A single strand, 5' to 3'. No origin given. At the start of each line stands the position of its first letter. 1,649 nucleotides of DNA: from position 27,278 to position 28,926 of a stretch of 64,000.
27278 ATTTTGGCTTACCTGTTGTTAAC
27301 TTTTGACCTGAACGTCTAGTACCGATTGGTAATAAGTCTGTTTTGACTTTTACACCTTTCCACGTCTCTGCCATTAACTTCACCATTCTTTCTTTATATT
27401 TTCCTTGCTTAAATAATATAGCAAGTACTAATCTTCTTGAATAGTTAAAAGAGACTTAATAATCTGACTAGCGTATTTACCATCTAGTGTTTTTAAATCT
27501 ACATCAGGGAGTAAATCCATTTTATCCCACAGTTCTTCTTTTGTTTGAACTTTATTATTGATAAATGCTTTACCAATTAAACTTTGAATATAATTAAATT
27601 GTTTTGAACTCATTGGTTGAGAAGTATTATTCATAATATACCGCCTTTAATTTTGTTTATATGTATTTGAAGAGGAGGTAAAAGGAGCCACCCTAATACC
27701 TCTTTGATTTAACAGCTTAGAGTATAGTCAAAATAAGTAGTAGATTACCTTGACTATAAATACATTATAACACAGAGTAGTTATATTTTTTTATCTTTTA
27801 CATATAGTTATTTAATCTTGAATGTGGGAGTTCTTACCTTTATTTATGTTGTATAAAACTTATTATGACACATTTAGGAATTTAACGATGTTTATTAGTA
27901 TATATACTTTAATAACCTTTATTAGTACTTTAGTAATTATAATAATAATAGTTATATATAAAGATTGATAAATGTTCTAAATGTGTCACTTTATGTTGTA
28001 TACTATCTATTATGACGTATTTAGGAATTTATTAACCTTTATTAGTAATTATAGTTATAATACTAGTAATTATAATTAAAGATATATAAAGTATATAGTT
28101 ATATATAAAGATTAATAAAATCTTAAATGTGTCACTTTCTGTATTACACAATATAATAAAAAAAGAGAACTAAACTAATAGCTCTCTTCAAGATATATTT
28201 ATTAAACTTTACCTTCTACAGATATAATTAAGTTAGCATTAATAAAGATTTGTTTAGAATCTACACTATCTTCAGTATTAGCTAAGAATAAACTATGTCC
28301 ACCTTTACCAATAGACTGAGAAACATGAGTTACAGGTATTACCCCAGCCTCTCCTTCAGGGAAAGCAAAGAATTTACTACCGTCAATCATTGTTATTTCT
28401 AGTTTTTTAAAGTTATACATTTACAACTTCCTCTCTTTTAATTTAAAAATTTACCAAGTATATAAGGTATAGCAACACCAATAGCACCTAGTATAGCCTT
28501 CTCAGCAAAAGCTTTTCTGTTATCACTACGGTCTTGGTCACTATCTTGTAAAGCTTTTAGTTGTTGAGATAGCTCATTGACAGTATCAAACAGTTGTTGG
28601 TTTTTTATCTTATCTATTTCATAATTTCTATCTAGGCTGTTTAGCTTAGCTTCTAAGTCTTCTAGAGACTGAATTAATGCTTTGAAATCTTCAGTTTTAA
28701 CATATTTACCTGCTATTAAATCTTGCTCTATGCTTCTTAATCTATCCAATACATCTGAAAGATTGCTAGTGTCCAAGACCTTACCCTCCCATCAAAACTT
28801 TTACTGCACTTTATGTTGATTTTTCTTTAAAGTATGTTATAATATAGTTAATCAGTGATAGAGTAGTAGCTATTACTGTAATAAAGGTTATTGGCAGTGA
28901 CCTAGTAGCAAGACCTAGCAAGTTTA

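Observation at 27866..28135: MITE-like 122-bp elements with 12-bp terminal inverted repeats: a tandem pair at the lysis/terminase divergence region and a third copy 28 kb away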

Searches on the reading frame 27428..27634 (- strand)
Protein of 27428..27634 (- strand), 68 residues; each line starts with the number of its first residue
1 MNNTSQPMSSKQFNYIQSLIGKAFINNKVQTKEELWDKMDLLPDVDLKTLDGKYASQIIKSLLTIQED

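Call 78: search_protein_families(library=pfam, proteins=[window:27428-27634:-], max_evalue=0.01)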
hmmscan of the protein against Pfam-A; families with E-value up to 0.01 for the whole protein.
window:27428-27634:- (68 aa): 0 families

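Call 79: search_protein_families(library=phrogs, proteins=[window:27428-27634:-], max_evalue=0.001)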
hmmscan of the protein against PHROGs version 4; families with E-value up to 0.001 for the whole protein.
window:27428-27634:- (68 aa): 1 family
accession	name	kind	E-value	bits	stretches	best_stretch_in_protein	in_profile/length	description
phrog_987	-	unknown function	2.5e-10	41.5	1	9-67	3-50/66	-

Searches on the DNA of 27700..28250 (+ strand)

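Call 4: search_dna_similar(query=window:27700-28250:+, collection=phages, mode=distant, max_rows=30)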
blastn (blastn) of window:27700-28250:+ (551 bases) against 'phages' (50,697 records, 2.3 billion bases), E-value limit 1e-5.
Records with a match: 6; places in all: 13; records where one place covers at least 80% of the query: 1.
Best place of each record, by identity: 95-99% 1; 90-95% 1; 80-90% 4.
By first word of the organism name: Staphylococcus 6.
By host as written in the record: Staphylococcus sp. 4; Staphylococcus Saprophyticus 100 1; Staphylococcus aureus 1.
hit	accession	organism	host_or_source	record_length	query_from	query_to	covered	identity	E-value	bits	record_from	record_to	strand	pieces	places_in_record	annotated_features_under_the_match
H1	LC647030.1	Staphylococcus phage vB_SsapH-Golestan-100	Staphylococcus Saprophyticus 100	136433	1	551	100%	97.8%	0e+0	941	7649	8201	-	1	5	hypothetical protein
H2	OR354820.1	Staphylococcus phage Alsa_1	Staphylococcus sp.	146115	291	375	15%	80.4%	6e-13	81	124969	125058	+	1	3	none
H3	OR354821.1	Staphylococcus phage Alsa_2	Staphylococcus sp.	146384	291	375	15%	80.4%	6e-13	81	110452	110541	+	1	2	none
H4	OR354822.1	Staphylococcus phage Alsa_3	Staphylococcus sp.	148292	291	375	15%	80.4%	6e-13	81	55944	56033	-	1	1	none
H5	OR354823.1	Staphylococcus phage Alsa_4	Staphylococcus sp.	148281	291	375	15%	80.4%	6e-13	81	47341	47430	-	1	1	none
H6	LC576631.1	Staphylococcus phage vB_SauH_DELF3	Staphylococcus aureus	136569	68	104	7%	94.6%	2e-6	59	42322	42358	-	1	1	hypothetical protein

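Call 8: get_annotated_region(hit=H1, flank=6000)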
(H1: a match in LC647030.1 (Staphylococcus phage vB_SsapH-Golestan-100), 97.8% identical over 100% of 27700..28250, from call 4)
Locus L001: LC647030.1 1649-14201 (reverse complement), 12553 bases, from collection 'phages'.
description: Staphylococcus phage vB_SsapH-Golestan-100 DNA, complete genome.
organism: Staphylococcus phage vB_SsapH-Golestan-100 (NCBI taxid 2870751)
taxonomy: Viruses; Duplodnaviria; Heunggongvirae; Uroviricota; Caudoviricetes; Herelleviridae; Twortvirinae
host: Staphylococcus Saprophyticus 100; source: -; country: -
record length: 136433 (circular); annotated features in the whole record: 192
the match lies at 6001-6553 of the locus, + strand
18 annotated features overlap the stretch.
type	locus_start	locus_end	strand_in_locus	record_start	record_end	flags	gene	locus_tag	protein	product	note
CDS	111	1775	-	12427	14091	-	-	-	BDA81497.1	portal protein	PPEKNJNH_00018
CDS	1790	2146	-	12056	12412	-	-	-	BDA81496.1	hypothetical protein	PPEKNJNH_00017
CDS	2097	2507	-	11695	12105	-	-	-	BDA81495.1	hypothetical protein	PPEKNJNH_00016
CDS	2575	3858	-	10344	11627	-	-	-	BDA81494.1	hypothetical protein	PPEKNJNH_00015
CDS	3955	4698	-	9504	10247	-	-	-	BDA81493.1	N-acetylmuramoyl-L-alanine amidase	PPEKNJNH_00014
CDS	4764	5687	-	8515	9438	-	-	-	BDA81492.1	N-acetylmuramoyl-L-alanine amidase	PPEKNJNH_00013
CDS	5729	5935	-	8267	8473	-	-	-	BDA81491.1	hypothetical protein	PPEKNJNH_00012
CDS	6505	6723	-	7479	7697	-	-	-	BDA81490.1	hypothetical protein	PPEKNJNH_00011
CDS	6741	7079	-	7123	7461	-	-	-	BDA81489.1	hypothetical protein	PPEKNJNH_00010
CDS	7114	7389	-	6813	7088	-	-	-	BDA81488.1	hypothetical protein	PPEKNJNH_00009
CDS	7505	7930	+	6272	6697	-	-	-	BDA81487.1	hypothetical protein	PPEKNJNH_00008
CDS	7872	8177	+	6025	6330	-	-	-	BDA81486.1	hypothetical protein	PPEKNJNH_00007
CDS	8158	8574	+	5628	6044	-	-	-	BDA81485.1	hypothetical protein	PPEKNJNH_00006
CDS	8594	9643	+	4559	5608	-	-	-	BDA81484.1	terminase large subunit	PPEKNJNH_00005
CDS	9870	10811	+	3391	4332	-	-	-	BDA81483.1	hypothetical protein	PPEKNJNH_00004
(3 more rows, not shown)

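Call 13: get_annotated_region(hit=H2, flank=5000)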
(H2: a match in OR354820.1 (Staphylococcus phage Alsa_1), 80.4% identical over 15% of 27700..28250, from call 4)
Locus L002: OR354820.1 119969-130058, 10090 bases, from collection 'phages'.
description: Staphylococcus phage Alsa_1, complete genome.
organism: Staphylococcus phage Alsa_1 (NCBI taxid 3076561)
taxonomy: Viruses; Duplodnaviria; Heunggongvirae; Uroviricota; Caudoviricetes; Herelleviridae; Twortvirinae
host: Staphylococcus sp.; source: -; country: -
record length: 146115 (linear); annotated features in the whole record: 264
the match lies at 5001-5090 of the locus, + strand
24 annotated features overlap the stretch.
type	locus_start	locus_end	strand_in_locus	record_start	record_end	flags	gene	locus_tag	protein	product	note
CDS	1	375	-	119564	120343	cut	-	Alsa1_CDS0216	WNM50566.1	endolysin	-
CDS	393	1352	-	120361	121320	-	-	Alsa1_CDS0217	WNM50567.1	endolysin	-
CDS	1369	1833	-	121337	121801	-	-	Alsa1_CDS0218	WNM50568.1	holin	-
CDS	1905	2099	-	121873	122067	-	-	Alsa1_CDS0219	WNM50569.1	hypothetical protein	-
CDS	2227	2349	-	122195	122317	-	-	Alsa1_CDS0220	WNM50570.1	hypothetical protein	-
CDS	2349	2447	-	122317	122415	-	-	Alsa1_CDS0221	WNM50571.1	hypothetical protein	-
CDS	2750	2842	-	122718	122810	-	-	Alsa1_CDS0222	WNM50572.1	hypothetical protein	-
CDS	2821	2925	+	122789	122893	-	-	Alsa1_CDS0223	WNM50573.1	hypothetical protein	-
CDS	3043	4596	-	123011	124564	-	-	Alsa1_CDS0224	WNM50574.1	RNA-binding protein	-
CDS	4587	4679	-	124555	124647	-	-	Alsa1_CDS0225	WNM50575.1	hypothetical protein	-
CDS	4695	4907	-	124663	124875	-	-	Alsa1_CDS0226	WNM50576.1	ribosome associated inhibitor A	ribosome associated inhibitor A; zinc finger domain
CDS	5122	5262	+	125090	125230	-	-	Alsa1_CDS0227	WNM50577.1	hypothetical protein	-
CDS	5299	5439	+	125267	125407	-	-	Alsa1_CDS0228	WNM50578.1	hypothetical protein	-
CDS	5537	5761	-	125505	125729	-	-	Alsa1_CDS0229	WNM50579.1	hypothetical protein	-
CDS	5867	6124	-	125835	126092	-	-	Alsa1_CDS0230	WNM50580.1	hypothetical protein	-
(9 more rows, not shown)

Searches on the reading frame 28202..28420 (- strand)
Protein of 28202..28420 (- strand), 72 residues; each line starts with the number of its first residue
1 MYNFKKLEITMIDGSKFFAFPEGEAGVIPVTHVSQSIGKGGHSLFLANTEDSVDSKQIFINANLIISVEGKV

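Call 28: find_related_loci(query=window:28202-28420:-, collection=viral_contigs, flank=3000)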
Query window:28202-28420:- (72 aa) in viral_contigs; peptide patterns used: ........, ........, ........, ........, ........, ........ (x = any residue, [..] = any of these).
15 stretches matched a pattern, but none encodes a relative of the query by tblastn (E <= 1e-3).
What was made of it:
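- Tried and rejected: Searches that gave nothing. find_related_loci with the 72-aa neighbouring protein found nothing in IMG/VR (call 28).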

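Call 29: search_dna_similar(query=window:28202-28420:-, collection=phages, mode=protein, max_rows=60, rows=spread, max_evalue=0.001)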
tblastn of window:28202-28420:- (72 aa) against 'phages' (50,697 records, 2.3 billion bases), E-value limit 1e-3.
Records with a match: 10; places in all: 10; records where one place covers at least 80% of the query: 10.
Best place of each record, by identity: 95-99% 1; <60% 9.
By first word of the organism name: Staphylococcus 8; Mammaliicoccus 2.
By host as written in the record: Mammaliicoccus vitulinus C6867 3; Mammaliicoccus sciuri C6854 3; Mammaliicoccus sciuri KCTC 43031 2; Staphylococcus Saprophyticus 100 1; Staphylococcus xylosus M1997-2/10 1.
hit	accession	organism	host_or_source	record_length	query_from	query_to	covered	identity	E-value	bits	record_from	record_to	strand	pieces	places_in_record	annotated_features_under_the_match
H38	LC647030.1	Staphylococcus phage vB_SsapH-Golestan-100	Staphylococcus Saprophyticus 100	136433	1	72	100%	98.6%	1e-39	142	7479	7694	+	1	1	hypothetical protein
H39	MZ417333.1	Staphylococcus phage PG-2021_40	Mammaliicoccus vitulinus C6867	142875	1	70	97%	40.0%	1e-8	54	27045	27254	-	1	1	record has no annotation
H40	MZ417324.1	Staphylococcus phage PG-2021_22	Mammaliicoccus sciuri C6854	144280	1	70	97%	40.0%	1e-8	54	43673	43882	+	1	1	record has no annotation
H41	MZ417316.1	Staphylococcus phage PG-2021_12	Mammaliicoccus vitulinus C6867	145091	1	70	97%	40.0%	1e-8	54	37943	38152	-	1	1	record has no annotation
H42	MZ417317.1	Staphylococcus phage PG-2021_14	Mammaliicoccus vitulinus C6867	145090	1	70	97%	40.0%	1e-8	54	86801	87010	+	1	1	record has no annotation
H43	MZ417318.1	Staphylococcus phage PG-2021_15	Staphylococcus xylosus M1997-2/10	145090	1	70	97%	40.0%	1e-8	54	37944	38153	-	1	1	record has no annotation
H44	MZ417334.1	Staphylococcus phage PG-2021_41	Mammaliicoccus sciuri C6854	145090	1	70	97%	40.0%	1e-8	54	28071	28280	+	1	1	record has no annotation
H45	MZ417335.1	Staphylococcus phage PG-2021_43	Mammaliicoccus sciuri C6854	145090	1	70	97%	40.0%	1e-8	54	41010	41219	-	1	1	record has no annotation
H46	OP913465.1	Mammaliicoccus virus vB_MscM-PMS2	Mammaliicoccus sciuri KCTC 43031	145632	1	70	97%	40.0%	3e-8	54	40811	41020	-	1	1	hypothetical protein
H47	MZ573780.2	Mammaliicoccus phage vB_MscM-PMS3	Mammaliicoccus sciuri KCTC 43031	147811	1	70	97%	40.0%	3e-8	54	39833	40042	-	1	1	hypothetical protein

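Call 78: search_protein_families(library=pfam, proteins=[window:28202-28420:-], max_evalue=0.01)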
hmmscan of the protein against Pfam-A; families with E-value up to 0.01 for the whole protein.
window:28202-28420:- (72 aa): 1 family
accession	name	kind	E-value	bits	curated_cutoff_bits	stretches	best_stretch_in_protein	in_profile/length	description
PF23839.1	DUF7209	-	1.7e-10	40.8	27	1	2-69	2-73/77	Family of unknown function (DUF7209)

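Call 79: search_protein_families(library=phrogs, proteins=[window:28202-28420:-], max_evalue=0.001)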
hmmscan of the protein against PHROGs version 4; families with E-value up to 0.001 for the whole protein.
window:28202-28420:- (72 aa): 1 family
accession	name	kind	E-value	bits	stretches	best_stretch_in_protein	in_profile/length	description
phrog_1215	-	unknown function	1.1e-10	42.1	1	5-69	4-72/76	-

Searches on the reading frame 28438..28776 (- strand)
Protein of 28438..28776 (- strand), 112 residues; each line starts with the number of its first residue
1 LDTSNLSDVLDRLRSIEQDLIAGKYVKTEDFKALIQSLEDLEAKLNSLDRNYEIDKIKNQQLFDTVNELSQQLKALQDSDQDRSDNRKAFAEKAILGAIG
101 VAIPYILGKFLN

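Call 78: search_protein_families(library=pfam, proteins=[window:28438-28776:-], max_evalue=0.01)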
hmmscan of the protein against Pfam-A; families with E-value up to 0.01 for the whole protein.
window:28438-28776:- (112 aa): 5 families
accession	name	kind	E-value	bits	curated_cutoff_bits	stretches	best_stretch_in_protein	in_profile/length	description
PF06810.17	Phage_scaffold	-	4.8e-05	23.8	35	1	18-94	25-94/170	Phage capsid assembly scaffolding protein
PF07426.16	Dynactin_p22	-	0.0032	17.7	25.2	1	11-77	7-70/168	Dynactin subunit p22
PF15005.11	IZUMO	-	0.0052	17.9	25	1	8-80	8-79/143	Izumo sperm-egg fusion, Ig domain-associated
PF09304.16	Cortex-I_coil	-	0.0068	17.1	60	0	30-85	3-58/107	Cortexillin coiled-coil region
PF11757.13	RSS_P20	-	0.0097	16.8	25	0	25-100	4-80/94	Suppressor of RNA silencing P21-like N-terminal domain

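Call 79: search_protein_families(library=phrogs, proteins=[window:28438-28776:-], max_evalue=0.001)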
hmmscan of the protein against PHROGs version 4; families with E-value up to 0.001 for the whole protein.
window:28438-28776:- (112 aa): 2 families
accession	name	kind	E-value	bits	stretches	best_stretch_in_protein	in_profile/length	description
phrog_937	-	other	7.1e-12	46.7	1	3-110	3-110/115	hemolysin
phrog_689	-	lysis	0.00013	23.1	0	26-108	6-83/91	holin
